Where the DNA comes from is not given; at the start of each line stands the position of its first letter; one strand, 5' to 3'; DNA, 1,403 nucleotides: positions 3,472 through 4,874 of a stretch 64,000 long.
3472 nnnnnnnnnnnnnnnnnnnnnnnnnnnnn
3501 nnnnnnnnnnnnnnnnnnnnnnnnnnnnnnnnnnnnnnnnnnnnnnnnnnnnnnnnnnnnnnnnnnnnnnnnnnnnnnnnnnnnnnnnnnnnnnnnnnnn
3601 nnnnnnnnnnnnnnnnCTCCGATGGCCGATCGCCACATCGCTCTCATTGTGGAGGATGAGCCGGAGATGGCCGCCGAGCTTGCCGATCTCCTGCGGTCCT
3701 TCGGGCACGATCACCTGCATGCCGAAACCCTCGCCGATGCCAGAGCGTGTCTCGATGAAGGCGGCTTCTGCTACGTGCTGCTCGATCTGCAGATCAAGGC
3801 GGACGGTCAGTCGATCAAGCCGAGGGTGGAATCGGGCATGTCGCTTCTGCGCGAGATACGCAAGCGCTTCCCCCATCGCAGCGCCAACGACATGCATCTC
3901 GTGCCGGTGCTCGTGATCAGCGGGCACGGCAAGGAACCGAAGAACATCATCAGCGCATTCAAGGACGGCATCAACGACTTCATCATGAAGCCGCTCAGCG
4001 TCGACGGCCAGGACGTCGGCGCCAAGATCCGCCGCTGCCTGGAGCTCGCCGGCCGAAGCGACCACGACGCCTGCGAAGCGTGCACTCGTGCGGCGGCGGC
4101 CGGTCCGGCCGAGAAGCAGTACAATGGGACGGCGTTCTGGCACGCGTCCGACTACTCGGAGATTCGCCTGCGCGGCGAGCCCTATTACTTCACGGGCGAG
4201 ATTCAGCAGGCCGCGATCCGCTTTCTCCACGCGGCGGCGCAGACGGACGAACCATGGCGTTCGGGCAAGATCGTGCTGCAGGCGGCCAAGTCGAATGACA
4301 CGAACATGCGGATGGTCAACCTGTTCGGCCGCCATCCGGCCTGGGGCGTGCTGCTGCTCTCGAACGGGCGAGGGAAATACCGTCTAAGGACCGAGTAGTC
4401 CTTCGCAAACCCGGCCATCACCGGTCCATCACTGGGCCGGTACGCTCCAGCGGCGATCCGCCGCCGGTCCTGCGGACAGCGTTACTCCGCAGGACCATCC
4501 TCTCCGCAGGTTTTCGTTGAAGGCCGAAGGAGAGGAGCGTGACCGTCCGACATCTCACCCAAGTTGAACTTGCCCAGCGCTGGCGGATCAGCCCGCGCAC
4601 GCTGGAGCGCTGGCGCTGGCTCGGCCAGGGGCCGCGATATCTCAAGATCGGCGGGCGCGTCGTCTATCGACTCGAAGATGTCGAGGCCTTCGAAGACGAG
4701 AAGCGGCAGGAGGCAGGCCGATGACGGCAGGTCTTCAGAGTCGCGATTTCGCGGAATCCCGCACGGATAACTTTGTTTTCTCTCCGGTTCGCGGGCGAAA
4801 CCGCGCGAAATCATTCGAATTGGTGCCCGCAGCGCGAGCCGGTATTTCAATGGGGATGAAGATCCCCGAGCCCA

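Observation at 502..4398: Three-gene operon: SMC-like ABC ATPase, HEAT-repeat HWE kinase and a response regulator with unknown output, next to the prophage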

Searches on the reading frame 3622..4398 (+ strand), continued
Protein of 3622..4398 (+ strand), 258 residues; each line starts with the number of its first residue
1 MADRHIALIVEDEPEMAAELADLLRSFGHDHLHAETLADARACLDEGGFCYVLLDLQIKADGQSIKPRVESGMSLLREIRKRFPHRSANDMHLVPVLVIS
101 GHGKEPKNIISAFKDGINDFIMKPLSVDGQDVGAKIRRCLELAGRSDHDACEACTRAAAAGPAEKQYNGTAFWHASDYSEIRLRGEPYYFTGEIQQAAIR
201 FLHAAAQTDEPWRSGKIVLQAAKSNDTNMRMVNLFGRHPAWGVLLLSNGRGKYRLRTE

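Call 37: fold_search(model_id=the predicted structure, library=pdb)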
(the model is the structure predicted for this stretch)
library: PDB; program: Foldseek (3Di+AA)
matches with E <= 10: 1583; with E <= 0.001: 482
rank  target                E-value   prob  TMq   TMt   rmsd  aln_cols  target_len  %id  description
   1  4kfc_B                2.0e-10  1.00  0.36  0.41  16.7       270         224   20  Crystal structure of a hyperactive mutant of response regulator KdpE complexed to its promoter DNA (released 2014-02-19)
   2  4kny_B                5.7e-10  1.00  0.36  0.41  16.6       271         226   20  Crystal structure of the response regulator KdpE complexed to DNA in an active-like conformation (released 2014-02-19)
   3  8uvx_A                7.3e-10  1.00  0.43  0.49  13.7       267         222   18  CosR DNA bound form I (released 2024-01-31)
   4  4kny_A                1.2e-09  1.00  0.37  0.42  15.1       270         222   19  Crystal structure of the response regulator KdpE complexed to DNA in an active-like conformation (released 2014-02-19)
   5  7lza                  1.5e-09  1.00  0.39  0.46  13.4       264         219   19  Activated form of VanR from S. coelicolor (released 2021-07-14)
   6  4kfc_A                1.8e-09  1.00  0.36  0.42  15.3       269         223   20  Crystal structure of a hyperactive mutant of response regulator KdpE complexed to its promoter DNA (released 2014-02-19)
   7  2gwr                  2.7e-09  1.00  0.40  0.44  11.7       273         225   19  Crystal structure of the response regulator protein mtrA from Mycobacterium Tuberculosis (released 2006-05-23)
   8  8uvx_B                6.7e-09  1.00  0.43  0.50  15.9       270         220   18  CosR DNA bound form I (released 2024-01-31)
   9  9dvt_R                9.1e-09  1.00  0.41  0.44  15.9       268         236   15  Cryo-EM structure of RpaA bound to PkaiBC DNA and the CTD of the alpha subunit of RNAP from the cyanobacterium Synecho (released 2025-10-15)
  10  9dvt_S                1.0e-08  1.00  0.42  0.46  17.1       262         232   16  Cryo-EM structure of RpaA bound to PkaiBC DNA and the CTD of the alpha subunit of RNAP from the cyanobacterium Synecho (released 2025-10-15)
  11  9of4_C                1.1e-08  1.00  0.44  0.89   2.0       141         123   25  Structure of the Acinetobacter baumannii Response Regulator PmrA Receiver Domain M12I Mutation (released 2025-11-26)
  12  7lz9                  1.4e-08  1.00  0.36  0.44  13.3       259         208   18  Inactive form of VanR from S. coelicolor (released 2021-07-14)
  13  6lgq_D                1.7e-08  1.00  0.42  0.49  12.9       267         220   17  The crystal complex structure of histidine kinase and response regulator (released 2020-12-09)
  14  5m7p_B                2.9e-08  1.00  0.43  0.26   8.5       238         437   21  Crystal structure of NtrX from Brucella abortus in complex with ADP processed with the CrystalDirect automated mountin (released 2017-01-25)
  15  8uvk_A                3.5e-08  1.00  0.42  0.49  14.1       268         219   18  CosR DNA bound form II (released 2024-01-31)
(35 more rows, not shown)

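Call 85: search_dna_similar(query=window:3622-4398:+, collection=phages, mode=protein, max_evalue=0.001, max_rows=15)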
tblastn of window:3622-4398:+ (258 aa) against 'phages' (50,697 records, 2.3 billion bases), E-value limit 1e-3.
Records with a match: 1; places in all: 1; records where one place covers at least 80% of the query: 0.
Best place of each record, by identity: <60% 1.
By first word of the organism name: Salmonella 1.
By host as written in the record: Salmonella enterica subsp. enterica serovar Kentucky 1.
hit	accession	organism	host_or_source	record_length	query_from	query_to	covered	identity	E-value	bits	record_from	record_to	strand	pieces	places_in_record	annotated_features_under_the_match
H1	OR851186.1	Salmonella phage S.Kent 1-2-1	Salmonella enterica subsp. enterica ...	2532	1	126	49%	28.9%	1e-4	49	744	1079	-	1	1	record has no annotation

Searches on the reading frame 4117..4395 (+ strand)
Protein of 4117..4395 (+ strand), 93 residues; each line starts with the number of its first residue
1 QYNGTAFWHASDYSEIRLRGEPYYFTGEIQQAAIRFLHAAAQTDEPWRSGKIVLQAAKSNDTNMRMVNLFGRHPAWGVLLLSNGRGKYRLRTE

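Call 42: search_solved_structures(query=A2, max_evalue=10, show_alignments=2)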
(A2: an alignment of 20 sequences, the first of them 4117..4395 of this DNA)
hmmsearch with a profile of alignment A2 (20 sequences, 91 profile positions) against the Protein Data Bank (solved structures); distinct sequences matched with E-value up to 10: 6.
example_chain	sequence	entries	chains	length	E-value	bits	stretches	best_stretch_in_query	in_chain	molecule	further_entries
2x5k_O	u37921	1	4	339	0.78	12.6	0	30-47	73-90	D-ERYTHROSE-4-PHOSPHATE DEHYDROGENASE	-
2x5j_O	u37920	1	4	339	0.78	12.6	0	30-47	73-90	D-ERYTHROSE-4-PHOSPHATE DEHYDROGENASE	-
2xf8_A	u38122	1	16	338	0.8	12.6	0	30-47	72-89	D-ERYTHROSE-4-PHOSPHATE DEHYDROGENASE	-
9wxh_D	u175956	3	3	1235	1.1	12.2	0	29-77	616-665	TIGR03986 family CRISPR-associated RAMP protein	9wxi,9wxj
8qlh_A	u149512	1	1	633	1.2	12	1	8-49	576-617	AliC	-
9jj8_Q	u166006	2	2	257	2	11.3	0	20-41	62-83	Light harvesting protein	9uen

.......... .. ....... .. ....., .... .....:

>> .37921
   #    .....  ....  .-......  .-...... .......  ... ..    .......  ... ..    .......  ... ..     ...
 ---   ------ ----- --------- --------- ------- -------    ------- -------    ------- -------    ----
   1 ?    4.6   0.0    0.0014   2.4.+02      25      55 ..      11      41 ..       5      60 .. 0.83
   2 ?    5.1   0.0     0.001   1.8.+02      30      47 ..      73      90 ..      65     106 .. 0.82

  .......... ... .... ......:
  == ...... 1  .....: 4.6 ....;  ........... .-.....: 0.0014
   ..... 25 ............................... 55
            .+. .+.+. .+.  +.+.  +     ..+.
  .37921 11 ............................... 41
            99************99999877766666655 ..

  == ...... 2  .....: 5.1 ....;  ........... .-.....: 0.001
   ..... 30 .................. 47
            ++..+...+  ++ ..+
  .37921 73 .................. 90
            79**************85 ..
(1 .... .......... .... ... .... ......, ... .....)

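Call 47: predict_structure(alignment_id=A3)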
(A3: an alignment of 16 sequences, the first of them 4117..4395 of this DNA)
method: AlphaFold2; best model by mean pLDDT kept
length: 93 residues; sequences in the alignment: 16
mean_pLDDT: 91.9   pTM: 0.83
mean pLDDT of the five models: 91.9, 91.7, 91.5, 91.5, 90.9
residues with pLDDT >= 90: 80; 70-90: 8; 50-70: 1; < 50: 4
segments of 3 or more residues with pLDDT < 50: 1-4
pLDDT, mean of each block of 10 residues (from residue 1): 70 95 96 97 96 95 91 94 95 87
secondary structure, 60 per line:
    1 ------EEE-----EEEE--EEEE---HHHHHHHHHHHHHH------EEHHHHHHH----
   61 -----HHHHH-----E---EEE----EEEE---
elements in order: E7-9 E15-18 E21-24 H28-41 H50-56 H66-70 E80-82 E87-90

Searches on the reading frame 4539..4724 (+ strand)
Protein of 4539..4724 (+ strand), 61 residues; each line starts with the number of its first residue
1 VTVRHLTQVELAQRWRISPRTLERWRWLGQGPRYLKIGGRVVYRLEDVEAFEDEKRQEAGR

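Call 21: find_related_loci(query=window:4539-4724:+, collection=viral_contigs, flank=8000)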
Query window:4539-4724:+ (61 aa) in viral_contigs; peptide patterns used: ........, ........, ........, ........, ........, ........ (x = any residue, [..] = any of these).
326 stretches matched a pattern; 316 encode a relative of the query (tblastn E <= 1e-3); the best 80 are kept; 80 distinct loci.
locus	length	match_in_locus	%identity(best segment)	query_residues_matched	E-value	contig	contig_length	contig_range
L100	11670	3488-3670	98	1-61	1e-35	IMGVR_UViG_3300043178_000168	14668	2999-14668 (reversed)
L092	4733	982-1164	95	1-61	6e-35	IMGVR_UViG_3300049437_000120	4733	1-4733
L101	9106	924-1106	85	1-61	2e-31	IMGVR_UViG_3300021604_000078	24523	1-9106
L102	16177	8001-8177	83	1-59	1e-30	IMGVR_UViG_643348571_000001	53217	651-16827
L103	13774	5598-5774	85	3-61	5e-30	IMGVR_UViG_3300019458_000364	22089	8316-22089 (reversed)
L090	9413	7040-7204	89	1-55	3e-30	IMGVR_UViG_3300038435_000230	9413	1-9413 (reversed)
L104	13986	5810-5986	81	1-59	2e-29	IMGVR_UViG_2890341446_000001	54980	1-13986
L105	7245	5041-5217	83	1-59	2e-29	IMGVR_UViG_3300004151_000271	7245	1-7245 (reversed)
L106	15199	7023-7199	80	1-59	7e-29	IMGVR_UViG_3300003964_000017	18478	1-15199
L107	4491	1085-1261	76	1-59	8e-29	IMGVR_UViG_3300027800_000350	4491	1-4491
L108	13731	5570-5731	83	1-54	6e-28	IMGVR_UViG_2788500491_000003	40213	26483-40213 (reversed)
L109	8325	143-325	79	1-61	8e-28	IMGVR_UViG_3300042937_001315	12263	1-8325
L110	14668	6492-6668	76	1-59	1e-27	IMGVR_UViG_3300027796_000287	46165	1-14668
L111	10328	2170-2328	85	3-55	2e-27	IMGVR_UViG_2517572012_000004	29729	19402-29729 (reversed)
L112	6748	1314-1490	75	2-60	5e-27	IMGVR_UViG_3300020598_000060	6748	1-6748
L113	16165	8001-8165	78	1-55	5e-27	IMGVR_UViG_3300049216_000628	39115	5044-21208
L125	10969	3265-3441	75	1-59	3e-26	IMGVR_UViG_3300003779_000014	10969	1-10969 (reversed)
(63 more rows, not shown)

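Call 34: search_protein_families(library=pfam, proteins=[L125:2361-3059:+, L106:5077-6039:+, L106:3918-5084:+, L106:3085-3804:+, L103:3343-5355:+], max_evalue=0.01)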
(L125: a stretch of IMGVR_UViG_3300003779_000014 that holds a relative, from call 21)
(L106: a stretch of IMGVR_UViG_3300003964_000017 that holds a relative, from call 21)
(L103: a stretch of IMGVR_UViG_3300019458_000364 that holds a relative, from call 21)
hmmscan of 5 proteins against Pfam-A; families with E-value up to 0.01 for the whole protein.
L125:2361-3059:+ (232 aa): 0 families

L106:5077-6039:+ (320 aa): 0 families

L106:3918-5084:+ (388 aa): 0 families

L106:3085-3804:+ (239 aa): 2 families
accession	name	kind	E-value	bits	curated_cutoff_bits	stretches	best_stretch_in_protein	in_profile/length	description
PF06114.19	Peptidase_M78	-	6.2e-08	32.9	22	1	97-222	34-122/123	IrrE N-terminal-like domain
PF10263.15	SprT-like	-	0.0071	16.6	25.6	0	77-119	34-75/108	SprT-like family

L103:3343-5355:+ (670 aa): 1 family
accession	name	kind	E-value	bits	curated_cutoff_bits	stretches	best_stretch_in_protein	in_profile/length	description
PF06508.19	QueC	-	6e-06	26.3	22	1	324-388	145-205/210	Queuosine biosynthesis protein QueC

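Call 93: search_protein_families(library=pfam, proteins=[L125:1598-2266:-, L106:2669-3073:+, L110:4092-5393:+, L105:2974-4836:+, L105:2177-2977:+, L113:5786-6958:+], max_evalue=0.01)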
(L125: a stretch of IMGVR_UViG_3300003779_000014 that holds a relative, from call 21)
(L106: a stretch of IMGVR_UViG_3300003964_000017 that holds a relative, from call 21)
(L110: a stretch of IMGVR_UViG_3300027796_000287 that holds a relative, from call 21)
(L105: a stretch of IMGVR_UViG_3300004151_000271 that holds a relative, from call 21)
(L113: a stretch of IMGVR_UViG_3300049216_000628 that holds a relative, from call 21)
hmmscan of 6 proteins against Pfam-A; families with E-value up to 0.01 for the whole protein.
L125:1598-2266:- (222 aa): 5 families
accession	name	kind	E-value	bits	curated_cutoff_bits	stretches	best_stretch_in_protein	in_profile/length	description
PF00717.28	Peptidase_S24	-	1.3e-12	47.9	23.3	1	95-215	6-115/116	Peptidase S24-like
PF01381.28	HTH_3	-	2.1e-06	28.1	23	1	14-64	6-55/55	Helix-turn-helix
PF13560.12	HTH_31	-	2.2e-05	25.1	27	1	5-60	2-57/64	Helix-turn-helix domain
PF12844.13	HTH_19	-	9.8e-05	22.6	30.2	1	9-69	4-63/64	Helix-turn-helix domain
PF13443.12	HTH_26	-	0.0015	19.1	22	1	14-59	7-52/63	Cro/C1-type HTH DNA-binding domain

L106:2669-3073:+ (134 aa): 4 families
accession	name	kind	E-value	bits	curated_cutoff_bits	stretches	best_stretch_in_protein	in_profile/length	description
PF01381.28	HTH_3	-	1.5e-10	41.4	23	1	39-87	1-43/55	Helix-turn-helix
PF13560.12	HTH_31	-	1.5e-06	28.9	27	1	35-97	2-58/64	Helix-turn-helix domain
PF12844.13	HTH_19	-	5.3e-06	26.7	30.2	1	36-101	1-59/64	Helix-turn-helix domain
PF13413.12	HTH_25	-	0.00029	21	24.6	1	40-97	3-59/62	Helix-turn-helix domain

L110:4092-5393:+ (433 aa): 0 families

L105:2974-4836:+ (620 aa): 1 family
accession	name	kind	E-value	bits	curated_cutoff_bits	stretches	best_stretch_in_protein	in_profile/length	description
PF06508.19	QueC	-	2.8e-08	34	22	1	288-350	148-205/210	Queuosine biosynthesis protein QueC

L105:2177-2977:+ (266 aa): 0 families

L113:5786-6958:+ (390 aa): 0 families
